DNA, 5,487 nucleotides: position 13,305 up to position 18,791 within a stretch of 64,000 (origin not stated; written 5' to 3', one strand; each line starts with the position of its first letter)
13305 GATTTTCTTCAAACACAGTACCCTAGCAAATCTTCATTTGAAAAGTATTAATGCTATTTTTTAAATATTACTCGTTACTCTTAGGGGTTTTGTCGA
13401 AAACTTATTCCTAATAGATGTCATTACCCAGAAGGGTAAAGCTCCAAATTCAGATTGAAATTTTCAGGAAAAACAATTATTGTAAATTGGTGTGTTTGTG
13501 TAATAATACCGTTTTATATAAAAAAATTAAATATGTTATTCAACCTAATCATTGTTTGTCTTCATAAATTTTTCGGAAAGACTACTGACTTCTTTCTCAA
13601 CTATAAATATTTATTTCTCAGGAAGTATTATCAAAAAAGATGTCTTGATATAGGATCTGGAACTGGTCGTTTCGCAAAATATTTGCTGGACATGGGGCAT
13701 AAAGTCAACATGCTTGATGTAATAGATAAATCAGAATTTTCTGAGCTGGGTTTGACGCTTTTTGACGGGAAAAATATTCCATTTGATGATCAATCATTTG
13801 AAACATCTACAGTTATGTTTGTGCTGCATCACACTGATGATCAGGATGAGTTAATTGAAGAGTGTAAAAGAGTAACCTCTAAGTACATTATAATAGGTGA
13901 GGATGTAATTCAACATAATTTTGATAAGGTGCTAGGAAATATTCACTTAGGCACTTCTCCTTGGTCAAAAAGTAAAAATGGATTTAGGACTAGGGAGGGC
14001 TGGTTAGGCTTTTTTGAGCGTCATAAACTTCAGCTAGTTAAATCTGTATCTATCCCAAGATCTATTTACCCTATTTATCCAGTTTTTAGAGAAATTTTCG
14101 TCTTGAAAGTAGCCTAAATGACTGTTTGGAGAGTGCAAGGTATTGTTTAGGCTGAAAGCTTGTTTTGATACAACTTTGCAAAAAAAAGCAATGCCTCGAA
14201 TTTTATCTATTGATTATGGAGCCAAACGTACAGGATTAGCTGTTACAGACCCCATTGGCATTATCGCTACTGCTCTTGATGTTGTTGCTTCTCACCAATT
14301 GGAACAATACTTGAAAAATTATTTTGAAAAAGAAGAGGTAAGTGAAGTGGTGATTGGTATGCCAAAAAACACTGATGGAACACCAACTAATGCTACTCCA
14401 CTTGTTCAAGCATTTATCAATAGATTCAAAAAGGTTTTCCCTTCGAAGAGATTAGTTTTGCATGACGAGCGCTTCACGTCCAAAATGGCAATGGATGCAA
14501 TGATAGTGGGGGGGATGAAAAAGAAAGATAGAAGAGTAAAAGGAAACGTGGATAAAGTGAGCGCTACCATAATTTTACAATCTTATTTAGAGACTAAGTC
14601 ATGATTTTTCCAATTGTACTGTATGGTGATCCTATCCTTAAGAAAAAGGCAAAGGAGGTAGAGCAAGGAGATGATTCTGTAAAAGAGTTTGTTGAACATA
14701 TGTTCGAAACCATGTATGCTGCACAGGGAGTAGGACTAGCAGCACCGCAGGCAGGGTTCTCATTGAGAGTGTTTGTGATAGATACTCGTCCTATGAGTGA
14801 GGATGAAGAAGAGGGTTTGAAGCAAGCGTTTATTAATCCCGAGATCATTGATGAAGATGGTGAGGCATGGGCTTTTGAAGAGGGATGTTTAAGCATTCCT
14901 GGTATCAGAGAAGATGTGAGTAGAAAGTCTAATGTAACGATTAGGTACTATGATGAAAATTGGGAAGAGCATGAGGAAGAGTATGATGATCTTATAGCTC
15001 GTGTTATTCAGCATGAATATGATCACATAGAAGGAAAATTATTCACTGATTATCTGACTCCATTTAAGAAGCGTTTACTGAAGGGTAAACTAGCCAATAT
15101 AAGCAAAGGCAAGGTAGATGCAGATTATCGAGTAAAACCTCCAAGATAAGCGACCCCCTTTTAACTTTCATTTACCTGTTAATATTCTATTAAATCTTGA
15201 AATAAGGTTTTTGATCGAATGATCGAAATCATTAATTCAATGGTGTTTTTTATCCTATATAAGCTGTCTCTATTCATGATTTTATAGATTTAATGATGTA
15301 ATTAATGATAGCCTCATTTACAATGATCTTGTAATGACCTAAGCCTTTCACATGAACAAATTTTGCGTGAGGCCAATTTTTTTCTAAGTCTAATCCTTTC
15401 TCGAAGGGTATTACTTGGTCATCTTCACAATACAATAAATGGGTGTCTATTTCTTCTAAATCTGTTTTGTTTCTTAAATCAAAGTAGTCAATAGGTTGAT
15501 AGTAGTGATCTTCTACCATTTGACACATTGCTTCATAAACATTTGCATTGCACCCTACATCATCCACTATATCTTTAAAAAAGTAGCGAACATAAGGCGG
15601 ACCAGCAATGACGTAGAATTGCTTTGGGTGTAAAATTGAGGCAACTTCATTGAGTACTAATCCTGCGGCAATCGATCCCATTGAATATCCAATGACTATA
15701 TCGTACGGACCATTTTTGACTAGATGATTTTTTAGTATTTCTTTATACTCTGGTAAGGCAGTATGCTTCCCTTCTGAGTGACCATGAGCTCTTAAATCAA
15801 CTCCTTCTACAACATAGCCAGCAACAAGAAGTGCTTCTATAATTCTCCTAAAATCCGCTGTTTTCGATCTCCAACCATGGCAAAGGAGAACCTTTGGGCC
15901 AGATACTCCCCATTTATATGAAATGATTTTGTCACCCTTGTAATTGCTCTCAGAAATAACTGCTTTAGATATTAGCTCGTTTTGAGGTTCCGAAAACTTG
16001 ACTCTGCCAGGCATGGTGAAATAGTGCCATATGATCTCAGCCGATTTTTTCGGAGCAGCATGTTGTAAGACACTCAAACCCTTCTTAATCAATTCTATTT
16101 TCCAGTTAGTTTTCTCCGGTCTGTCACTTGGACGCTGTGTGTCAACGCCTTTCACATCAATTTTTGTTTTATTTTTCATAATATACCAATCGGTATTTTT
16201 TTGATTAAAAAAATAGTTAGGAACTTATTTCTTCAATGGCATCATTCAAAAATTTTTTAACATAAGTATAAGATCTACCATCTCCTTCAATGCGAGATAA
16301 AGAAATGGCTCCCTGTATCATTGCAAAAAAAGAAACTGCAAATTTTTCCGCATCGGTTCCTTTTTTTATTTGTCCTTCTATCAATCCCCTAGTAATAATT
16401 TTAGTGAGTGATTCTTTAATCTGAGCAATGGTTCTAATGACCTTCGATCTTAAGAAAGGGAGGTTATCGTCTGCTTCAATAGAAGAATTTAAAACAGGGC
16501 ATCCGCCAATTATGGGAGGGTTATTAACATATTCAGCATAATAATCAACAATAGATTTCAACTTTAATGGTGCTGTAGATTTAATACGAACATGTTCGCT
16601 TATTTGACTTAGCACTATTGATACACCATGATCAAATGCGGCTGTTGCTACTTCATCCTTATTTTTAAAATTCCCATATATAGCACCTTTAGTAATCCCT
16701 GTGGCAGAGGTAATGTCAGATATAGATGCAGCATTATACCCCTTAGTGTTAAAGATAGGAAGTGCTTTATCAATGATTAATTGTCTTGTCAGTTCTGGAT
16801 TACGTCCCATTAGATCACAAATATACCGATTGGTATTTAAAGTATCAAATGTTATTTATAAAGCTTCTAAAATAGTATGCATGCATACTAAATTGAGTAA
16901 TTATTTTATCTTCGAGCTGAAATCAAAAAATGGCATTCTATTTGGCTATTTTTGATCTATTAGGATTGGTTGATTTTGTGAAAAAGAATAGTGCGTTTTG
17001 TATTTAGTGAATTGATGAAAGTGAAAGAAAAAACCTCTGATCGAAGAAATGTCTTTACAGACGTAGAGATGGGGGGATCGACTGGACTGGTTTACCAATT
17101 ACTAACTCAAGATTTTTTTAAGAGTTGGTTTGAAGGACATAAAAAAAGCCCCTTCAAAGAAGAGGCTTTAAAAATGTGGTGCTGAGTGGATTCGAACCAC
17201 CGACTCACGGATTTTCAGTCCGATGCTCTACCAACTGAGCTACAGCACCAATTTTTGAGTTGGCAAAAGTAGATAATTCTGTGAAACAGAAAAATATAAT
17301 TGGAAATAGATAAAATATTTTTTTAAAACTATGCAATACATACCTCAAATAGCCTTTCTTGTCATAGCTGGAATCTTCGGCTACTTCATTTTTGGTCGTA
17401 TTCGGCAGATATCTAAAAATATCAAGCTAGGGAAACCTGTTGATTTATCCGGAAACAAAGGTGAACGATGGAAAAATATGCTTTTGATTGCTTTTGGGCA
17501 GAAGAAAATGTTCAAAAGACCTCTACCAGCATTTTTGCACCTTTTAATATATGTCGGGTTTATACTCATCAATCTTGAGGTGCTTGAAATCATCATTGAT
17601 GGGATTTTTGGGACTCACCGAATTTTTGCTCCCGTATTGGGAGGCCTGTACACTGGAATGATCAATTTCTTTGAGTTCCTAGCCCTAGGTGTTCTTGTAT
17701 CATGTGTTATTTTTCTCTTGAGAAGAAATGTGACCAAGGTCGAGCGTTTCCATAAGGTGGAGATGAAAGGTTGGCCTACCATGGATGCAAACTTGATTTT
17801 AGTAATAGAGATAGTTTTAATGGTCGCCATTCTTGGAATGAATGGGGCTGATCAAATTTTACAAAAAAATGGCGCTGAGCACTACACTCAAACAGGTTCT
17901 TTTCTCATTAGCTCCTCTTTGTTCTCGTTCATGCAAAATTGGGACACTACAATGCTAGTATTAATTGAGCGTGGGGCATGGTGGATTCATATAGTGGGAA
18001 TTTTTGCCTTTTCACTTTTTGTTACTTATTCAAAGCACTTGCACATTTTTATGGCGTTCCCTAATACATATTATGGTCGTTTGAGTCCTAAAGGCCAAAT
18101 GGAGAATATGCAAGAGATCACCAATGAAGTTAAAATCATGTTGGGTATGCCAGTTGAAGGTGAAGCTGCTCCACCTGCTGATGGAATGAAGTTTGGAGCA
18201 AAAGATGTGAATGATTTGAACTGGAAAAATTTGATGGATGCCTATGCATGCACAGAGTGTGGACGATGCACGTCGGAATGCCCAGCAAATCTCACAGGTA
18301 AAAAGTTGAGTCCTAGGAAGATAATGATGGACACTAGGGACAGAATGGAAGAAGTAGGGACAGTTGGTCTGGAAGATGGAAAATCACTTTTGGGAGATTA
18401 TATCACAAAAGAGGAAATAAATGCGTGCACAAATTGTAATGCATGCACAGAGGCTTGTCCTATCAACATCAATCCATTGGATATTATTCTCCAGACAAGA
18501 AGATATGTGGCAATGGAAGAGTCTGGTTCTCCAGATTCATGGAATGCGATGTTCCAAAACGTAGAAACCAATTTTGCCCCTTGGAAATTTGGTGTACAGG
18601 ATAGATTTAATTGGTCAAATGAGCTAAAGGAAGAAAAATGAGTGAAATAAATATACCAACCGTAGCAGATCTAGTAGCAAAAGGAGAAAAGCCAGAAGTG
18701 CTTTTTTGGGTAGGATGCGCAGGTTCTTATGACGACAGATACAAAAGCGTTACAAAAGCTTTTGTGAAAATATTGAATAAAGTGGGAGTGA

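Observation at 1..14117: Composite lipid / phosphonate island of at least 14 kb: an AEP core flanked by lipid head-group enzymes and by glycan phosphotransferases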

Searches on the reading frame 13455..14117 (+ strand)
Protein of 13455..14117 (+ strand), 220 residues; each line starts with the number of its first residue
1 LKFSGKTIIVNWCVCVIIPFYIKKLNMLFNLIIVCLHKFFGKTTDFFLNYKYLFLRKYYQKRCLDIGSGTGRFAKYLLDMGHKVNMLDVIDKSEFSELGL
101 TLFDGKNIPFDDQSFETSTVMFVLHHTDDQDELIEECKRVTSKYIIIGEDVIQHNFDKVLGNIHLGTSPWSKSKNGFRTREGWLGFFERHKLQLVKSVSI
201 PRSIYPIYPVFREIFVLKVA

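Call 4: search_protein_families(library=pfam, proteins=[window:13455-14117:+], max_evalue=0.001)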
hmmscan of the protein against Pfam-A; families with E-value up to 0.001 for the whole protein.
window:13455-14117:+ (220 aa): 4 families
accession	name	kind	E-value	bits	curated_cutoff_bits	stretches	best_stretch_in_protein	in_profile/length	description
PF08241.18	Methyltransf_11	-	5.9e-12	46.5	21.2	1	64-142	1-88/95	Methyltransferase domain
PF13649.12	Methyltransf_25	-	2.9e-08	34.7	27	1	64-141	2-93/97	Methyltransferase domain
PF13489.12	Methyltransf_23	-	7.6e-06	26.2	27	1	51-138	14-105/164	Methyltransferase domain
PF08242.18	Methyltransf_12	-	5.5e-05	24.3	30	1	64-140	1-91/98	Methyltransferase domain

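Call 8: search_protein_families(library=ncbifam, proteins=[window:13455-14117:+], max_evalue=0.001)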
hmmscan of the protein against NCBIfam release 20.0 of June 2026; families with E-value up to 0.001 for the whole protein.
window:13455-14117:+ (220 aa): 7 families
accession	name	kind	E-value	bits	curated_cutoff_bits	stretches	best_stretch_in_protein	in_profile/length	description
TIGR01934.1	MenG_MenH_UbiE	subfamily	2.2e-06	27.1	158.35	1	57-143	37-135/223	ubiquinone/menaquinone biosynthesis methyltransferase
NF041255.1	mycofact_MftM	equivalog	2.3e-06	27.2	200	1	64-148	144-240/289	mycofactocin oligosaccharide methyltransferase MftM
NF045667.1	MTase_DVU1556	equivalog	4.7e-06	26.2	155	1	60-158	23-129/213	DVU_1556 family methyltransferase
NF001241.0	PRK00216.1-2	equivalog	5.5e-06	26.2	327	1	58-142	50-140/231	demethylmenaquinone methyltransferase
NF004452.0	PRK05785.1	equivalog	5.5e-06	26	207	1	60-146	52-143/228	hypothetical protein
TIGR02072.1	BioC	equivalog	1.3e-05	25.1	184.95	1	57-190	32-170/244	malonyl-ACP O-methyltransferase BioC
NF001244.0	PRK00216.1-5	equivalog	0.00088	18.6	216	0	57-141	46-145/236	bifunctional demethylmenaquinone methyltransferase/2-methoxy-6-polyprenyl-1,4-benzoquinol methylase UbiE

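Call 54: find_homologous_proteins(query=window:13455-14117:+, max_evalue=0.00001)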
Query window:13455-14117:+ (220 aa): 42 proteins with E <= 0.00001 among 125 candidates.
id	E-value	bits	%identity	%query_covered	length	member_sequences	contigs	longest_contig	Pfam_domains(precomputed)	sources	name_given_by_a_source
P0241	1.3e-127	442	100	88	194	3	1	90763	PF13489.13,PF13649.13,PF08241.19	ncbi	ncbi:MAG: class I SAM-dependent methyltransferase [Ekhidna sp.]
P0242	3.3e-110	385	83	88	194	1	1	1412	PF13489.13,PF13649.13,PF08241.19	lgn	-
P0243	1.4e-99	350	78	87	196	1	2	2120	PF13489.13,PF13649.13,PF08241.19,PF08242.19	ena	-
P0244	5.2e-77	276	59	89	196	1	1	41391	PF13489.13,PF13649.13,PF08241.19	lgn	-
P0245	1.2e-72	262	57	90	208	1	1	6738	PF13489.13,PF13649.13,PF01728.26,PF08241.19,PF08242.19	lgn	-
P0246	4.4e-72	260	57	87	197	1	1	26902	PF13649.13,PF08241.19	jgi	-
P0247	7.9e-71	256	57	88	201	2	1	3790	PF07021.19,PF13847.13,PF13489.13,PF13649.13,PF08241.19,PF08242.19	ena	-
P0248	1.2e-70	256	56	95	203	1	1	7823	PF13489.13,PF13649.13,PF08241.19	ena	-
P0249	2.8e-69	251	58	87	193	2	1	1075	PF13489.13,PF13649.13,PF08241.19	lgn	-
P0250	4.2e-69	251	57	87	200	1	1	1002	PF13489.13,PF13649.13,PF08241.19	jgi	-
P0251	5.6e-69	250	56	87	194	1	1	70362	PF13489.13,PF13649.13,PF08241.19,PF08242.19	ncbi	ncbi:MAG: class I SAM-dependent methyltransferase [Cyclobacteriaceae bacterium]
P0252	7.6e-69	250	58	85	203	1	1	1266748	PF13489.13,PF13649.13,PF08241.19,PF08242.19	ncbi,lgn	ncbi:MAG: class I SAM-dependent methyltransferase [Cyclobacteriaceae bacterium]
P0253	2.2e-68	248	56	85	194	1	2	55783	PF13489.13,PF13649.13,PF08241.19,PF08242.19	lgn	-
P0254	3.2e-68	248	58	85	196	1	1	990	PF13489.13,PF13649.13,PF01728.26,PF08241.19,PF08242.19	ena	-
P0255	8.8e-66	240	55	88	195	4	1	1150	PF13489.13,PF13649.13,PF08241.19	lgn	-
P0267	3.0e-56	209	50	90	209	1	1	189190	PF13489.13,PF13649.13,PF08241.19,PF08242.19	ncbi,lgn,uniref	ncbi:class I SAM-dependent methyltransferase [Gracilimonas sp. BCB1]|uniref:class I SAM-dependent me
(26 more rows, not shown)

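Call 55: find_encoding_contigs(protein=P0252, flank=10000, max_places=1)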
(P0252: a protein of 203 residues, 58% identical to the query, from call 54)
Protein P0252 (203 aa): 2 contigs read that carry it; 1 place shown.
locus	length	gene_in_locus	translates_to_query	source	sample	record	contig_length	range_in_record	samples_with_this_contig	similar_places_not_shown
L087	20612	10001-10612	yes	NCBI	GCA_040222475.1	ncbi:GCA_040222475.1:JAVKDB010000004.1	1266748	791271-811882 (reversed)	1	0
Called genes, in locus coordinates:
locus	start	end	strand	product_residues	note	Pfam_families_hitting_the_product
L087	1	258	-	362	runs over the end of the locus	PF13091:PLDc_2, PF00614:PLDc (faint), PF13091:PLDc_2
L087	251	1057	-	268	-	PF11306:DUF3108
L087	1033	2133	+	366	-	PF13439:Glyco_transf_4, PF13579:Glyco_trans_4_4, PF20706:GT4-conflict (weak), PF00534:Glycos_transf_1, PF13692:Glyco_trans_1_4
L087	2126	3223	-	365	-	PF00266:Aminotran_5, PF01053:Cys_Met_Meta_PP (faint)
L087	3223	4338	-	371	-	PF02776:TPP_enzyme_N, PF02775:TPP_enzyme_C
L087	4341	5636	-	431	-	PF01467:CTP_transf_like, PF13714:PEP_mutase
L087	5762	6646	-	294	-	PF01073:3Beta_HSD, PF01370:Epimerase, PF04321:RmlD_sub_bind, PF13460:NAD_binding_10 (weak), PF16363:GDP_Man_Dehyd, PF07993:NAD_binding_4 (weak)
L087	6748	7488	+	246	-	PF00483:NTP_transferase, PF12804:NTP_transf_3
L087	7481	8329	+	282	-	PF05118:Asp_Arg_Hydrox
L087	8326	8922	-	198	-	PF04991:LicD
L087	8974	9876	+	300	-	PF17101:Stealth_CR1, PF11380:Stealth_CR2, PF17102:Stealth_CR3 (weak), PF17103:Stealth_CR4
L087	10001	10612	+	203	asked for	PF13489:Methyltransf_23, PF08241:Methyltransf_11, PF08242:Methyltransf_12 (faint), PF13649:Methyltransf_25 (weak)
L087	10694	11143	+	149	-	-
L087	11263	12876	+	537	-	PF00664:ABC_membrane, PF00005:ABC_tran, PF02463:SMC_N (faint), PF13304:AAA_21 (faint)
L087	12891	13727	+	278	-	PF07801:DUF1647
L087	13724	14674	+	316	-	-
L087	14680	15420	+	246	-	-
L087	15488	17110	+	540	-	PF14052:Caps_assemb_Wzi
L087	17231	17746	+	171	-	PF01648:ACPS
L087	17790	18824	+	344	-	PF02618:YceG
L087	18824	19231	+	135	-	PF13279:4HBT_2, PF03061:4HBT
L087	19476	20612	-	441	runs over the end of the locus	PF00083:Sugar_tr, PF07690:MFS_1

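Call 56: find_encoding_contigs(protein=P0267, flank=10000, max_places=1)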
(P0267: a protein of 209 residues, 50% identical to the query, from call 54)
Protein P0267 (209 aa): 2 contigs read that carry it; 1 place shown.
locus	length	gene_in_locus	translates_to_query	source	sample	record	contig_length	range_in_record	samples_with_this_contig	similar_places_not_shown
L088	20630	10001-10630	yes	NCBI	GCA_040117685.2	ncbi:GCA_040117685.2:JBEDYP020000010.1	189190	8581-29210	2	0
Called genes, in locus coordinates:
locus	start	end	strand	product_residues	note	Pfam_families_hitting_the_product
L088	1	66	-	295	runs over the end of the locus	PF00698:Acyl_transf_1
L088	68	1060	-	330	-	PF00108:Thiolase_N, PF08545:ACP_syn_III, PF08541:ACP_syn_III_C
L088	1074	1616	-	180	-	PF02504:FA_synthesis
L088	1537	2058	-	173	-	PF02504:FA_synthesis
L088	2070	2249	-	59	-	PF01783:Ribosomal_L32p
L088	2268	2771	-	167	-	PF02620:YceD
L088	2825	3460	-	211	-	PF01712:dNK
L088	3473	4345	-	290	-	PF00342:PGI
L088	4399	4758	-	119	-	-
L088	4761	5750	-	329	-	PF00365:PFK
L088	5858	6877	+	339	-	PF00348:polyprenyl_synt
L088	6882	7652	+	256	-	PF00149:Metallophos, PF12850:Metallophos_2 (faint)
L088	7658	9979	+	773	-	PF00912:Transgly, PF00905:Transpeptidase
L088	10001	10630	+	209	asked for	PF13489:Methyltransf_23, PF13649:Methyltransf_25, PF08241:Methyltransf_11, PF08242:Methyltransf_12 (faint)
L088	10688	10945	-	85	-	PF02823:ATP-synt_DE_N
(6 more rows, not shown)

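Call 57: find_encoding_contigs(protein=P0244, flank=10000, max_places=1)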
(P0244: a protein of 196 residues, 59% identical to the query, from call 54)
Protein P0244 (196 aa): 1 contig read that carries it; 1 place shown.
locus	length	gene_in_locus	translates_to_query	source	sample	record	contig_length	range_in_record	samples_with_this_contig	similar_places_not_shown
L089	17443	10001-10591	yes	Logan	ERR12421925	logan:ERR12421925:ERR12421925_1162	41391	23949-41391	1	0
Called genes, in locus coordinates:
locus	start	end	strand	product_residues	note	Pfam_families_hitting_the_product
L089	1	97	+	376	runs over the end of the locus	PF00583:Acetyltransf_1 (faint)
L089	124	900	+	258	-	PF00106:adh_short, PF08659:KR (weak), PF23441:SDR (weak), PF13561:adh_short_C2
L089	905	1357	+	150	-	PF22817:ApeP-like (faint), PF07977:FabA, PF22818:ApeI-like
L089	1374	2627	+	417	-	PF00109:ketoacyl-synt, PF02801:Ketoacyl-synt_C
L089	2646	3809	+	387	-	PF13621:Cupin_8, PF08007:JmjC_2 (weak), PF02373:JmjC (weak)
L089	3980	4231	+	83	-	-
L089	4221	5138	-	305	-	PF01066:CDP-OH_P_transf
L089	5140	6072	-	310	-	PF08557:Lipid_DES, PF00487:FA_desaturase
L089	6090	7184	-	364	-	PF13091:PLDc_2, PF00614:PLDc (weak), PF13091:PLDc_2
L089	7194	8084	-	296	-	PF00487:FA_desaturase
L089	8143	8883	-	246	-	PF11306:DUF3108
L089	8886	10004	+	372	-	PF13439:Glyco_transf_4, PF13579:Glyco_trans_4_4, PF20706:GT4-conflict, PF00534:Glycos_transf_1, PF13692:Glyco_trans_1_4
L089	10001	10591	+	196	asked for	PF13489:Methyltransf_23, PF08241:Methyltransf_11, PF13649:Methyltransf_25 (weak)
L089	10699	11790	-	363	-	PF00266:Aminotran_5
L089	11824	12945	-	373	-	PF02776:TPP_enzyme_N, PF02775:TPP_enzyme_C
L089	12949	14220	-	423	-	PF01467:CTP_transf_like, PF13714:PEP_mutase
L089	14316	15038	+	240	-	PF00483:NTP_transferase, PF12804:NTP_transf_3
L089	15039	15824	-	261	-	PF05721:PhyH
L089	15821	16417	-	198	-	PF04991:LicD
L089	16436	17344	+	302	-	PF17101:Stealth_CR1 (weak), PF11380:Stealth_CR2, PF17103:Stealth_CR4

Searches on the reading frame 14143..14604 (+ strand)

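Call 4: search_protein_families(library=pfam, proteins=[window:14143-14604:+], max_evalue=0.001)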
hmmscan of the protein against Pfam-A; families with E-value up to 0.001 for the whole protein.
window:14143-14604:+ (153 aa): 1 family
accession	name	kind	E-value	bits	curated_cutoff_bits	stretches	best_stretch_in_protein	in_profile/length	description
PF03652.20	RuvX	-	3e-33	115.4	29.2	1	19-150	2-133/134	Holliday junction resolvase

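Call 8: search_protein_families(library=ncbifam, proteins=[window:14143-14604:+], max_evalue=0.001)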
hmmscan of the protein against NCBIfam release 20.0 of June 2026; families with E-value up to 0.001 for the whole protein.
window:14143-14604:+ (153 aa): 2 families
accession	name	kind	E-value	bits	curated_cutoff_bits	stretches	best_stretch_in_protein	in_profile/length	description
TIGR00250.1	RNAse_H_YqgF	equivalog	6.1e-22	78.1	43.25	1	21-150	1-130/130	Holliday junction resolvase RuvX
NF001026.0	PRK00109.2-2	equivalog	2.8e-13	50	155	1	19-152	2-129/130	Holliday junction resolvase RuvX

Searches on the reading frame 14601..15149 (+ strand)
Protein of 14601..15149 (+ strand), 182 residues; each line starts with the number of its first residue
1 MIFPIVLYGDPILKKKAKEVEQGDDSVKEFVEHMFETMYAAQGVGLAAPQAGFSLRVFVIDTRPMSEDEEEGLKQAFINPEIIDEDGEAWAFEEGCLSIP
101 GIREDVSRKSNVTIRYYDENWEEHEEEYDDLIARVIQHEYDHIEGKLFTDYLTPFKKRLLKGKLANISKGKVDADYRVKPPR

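Call 4: search_protein_families(library=pfam, proteins=[window:14601-15149:+], max_evalue=0.001)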
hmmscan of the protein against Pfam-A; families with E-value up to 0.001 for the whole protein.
window:14601-15149:+ (182 aa): 1 family
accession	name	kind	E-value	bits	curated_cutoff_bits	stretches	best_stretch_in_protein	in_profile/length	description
PF01327.26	Pep_deformylase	-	6.5e-55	185.4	22.8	1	3-157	2-155/156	Polypeptide deformylase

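Call 8: search_protein_families(library=ncbifam, proteins=[window:14601-15149:+], max_evalue=0.001)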
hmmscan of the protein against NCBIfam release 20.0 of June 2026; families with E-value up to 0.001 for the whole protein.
window:14601-15149:+ (182 aa): 6 families
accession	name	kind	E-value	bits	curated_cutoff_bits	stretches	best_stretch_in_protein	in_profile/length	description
NF001159.1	PRK00150.1-3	subfamily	1.5e-55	187.3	125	1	2-166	2-164/167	peptide deformylase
TIGR00079.1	pept_deformyl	equivalog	3e-47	160.2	103.95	1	5-161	4-156/161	peptide deformylase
NF009484.0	PRK12846.1-5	equivalog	5.4e-33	114.1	190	1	2-161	3-157/165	peptide deformylase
NF009483.0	PRK12846.1-4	equivalog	2.3e-29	102.4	267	1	2-161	3-165/193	peptide deformylase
NF011189.0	PRK14595.1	equivalog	3.9e-24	85.2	232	1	6-151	7-145/162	peptide deformylase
NF006670.0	PRK09218.1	equivalog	3.7e-22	78.8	162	1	10-147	9-135/136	peptide deformylase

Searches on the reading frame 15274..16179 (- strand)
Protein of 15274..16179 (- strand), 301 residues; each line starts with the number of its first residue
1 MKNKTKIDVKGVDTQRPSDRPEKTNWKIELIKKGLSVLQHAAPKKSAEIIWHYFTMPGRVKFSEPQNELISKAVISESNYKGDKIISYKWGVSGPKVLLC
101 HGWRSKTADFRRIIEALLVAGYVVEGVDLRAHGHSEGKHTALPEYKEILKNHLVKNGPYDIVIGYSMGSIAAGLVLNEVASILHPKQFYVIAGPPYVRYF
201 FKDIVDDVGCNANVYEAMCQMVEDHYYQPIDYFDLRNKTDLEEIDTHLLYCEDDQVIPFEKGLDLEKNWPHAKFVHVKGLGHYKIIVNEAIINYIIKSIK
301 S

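Call 4: search_protein_families(library=pfam, proteins=[window:15274-16179:-], max_evalue=0.001)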
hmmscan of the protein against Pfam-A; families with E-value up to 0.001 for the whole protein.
window:15274-16179:- (301 aa): 4 families
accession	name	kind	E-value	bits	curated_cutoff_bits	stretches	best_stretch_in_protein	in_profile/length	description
PF12697.13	Abhydrolase_6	-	1.8e-10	42.3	26.3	1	97-283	1-205/217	Alpha/beta hydrolase family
PF00561.26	Abhydrolase_1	-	3e-09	37.3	25.8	1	97-170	3-81/245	alpha/beta hydrolase fold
PF12146.15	Hydrolase_4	-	5.3e-08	32.9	27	1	96-177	6-95/239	Serine aminopeptidase, S33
PF03959.19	FSH1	-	5.1e-06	26.7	21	1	140-275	83-193/211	Serine hydrolase (FSH1)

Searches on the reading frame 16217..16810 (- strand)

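Call 4: search_protein_families(library=pfam, proteins=[window:16217-16810:-], max_evalue=0.001)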
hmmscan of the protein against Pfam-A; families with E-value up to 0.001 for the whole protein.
window:16217-16810:- (197 aa): 3 families
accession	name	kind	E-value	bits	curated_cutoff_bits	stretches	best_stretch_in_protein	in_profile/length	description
PF16925.10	TetR_C_13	-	6.8e-22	78.4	27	1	83-186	4-107/109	Tetracyclin repressor-like, C-terminal domain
PF00440.29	TetR_N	-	4.3e-12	46.1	24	1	12-57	1-46/47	Bacterial regulatory proteins, tetR family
PF21993.1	TetR_C_13_2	-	5e-08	33.6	27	1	84-179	5-95/103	Transcriptional regulator LmrA/YxaF-like, C-terminal domain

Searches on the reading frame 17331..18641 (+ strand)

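Call 4: search_protein_families(library=pfam, proteins=[window:17331-18641:+], max_evalue=0.001)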
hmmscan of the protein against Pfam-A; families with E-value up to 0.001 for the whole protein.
window:17331-18641:+ (436 aa): 12 families
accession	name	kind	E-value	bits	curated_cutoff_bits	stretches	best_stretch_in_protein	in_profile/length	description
PF13183.11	Fer4_8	-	1.2e-11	45.4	27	2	304-380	2-68/68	4Fe-4S dicluster domain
PF13187.11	Fer4_9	-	8.3e-11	42.2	27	1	306-379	1-50/52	4Fe-4S dicluster domain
PF13534.11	Fer4_17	-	3.1e-09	37.7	22.2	1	306-380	1-60/61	4Fe-4S dicluster domain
PF12797.12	Fer4_2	-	2.3e-08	33.9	24.5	1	298-319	1-22/22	4Fe-4S binding domain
PF13237.11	Fer4_10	-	2e-07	31.3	25.5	1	303-377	5-53/53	4Fe-4S dicluster domain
PF13484.11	Fer4_16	-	2.2e-07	32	30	1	307-379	2-66/66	4Fe-4S double cluster binding domain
PF12837.12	Fer4_6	-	2.9e-06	27.4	25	0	302-320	4-22/24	4Fe-4S binding domain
PF12800.12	Fer4_4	-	3.5e-06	27.3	24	0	364-377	2-15/17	4Fe-4S binding domain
PF00037.32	Fer4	-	9.6e-06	25.6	21.1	0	304-320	5-21/24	4Fe-4S binding domain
PF12838.12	Fer4_7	-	2.3e-05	25.2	27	1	307-379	2-51/52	4Fe-4S dicluster domain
PF17179.9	Fer4_22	-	0.00017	22.8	27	0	298-320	72-94/95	4Fe-4S dicluster domain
PF14697.11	Fer4_21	-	0.00028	21.4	35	0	364-378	39-53/59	4Fe-4S dicluster domain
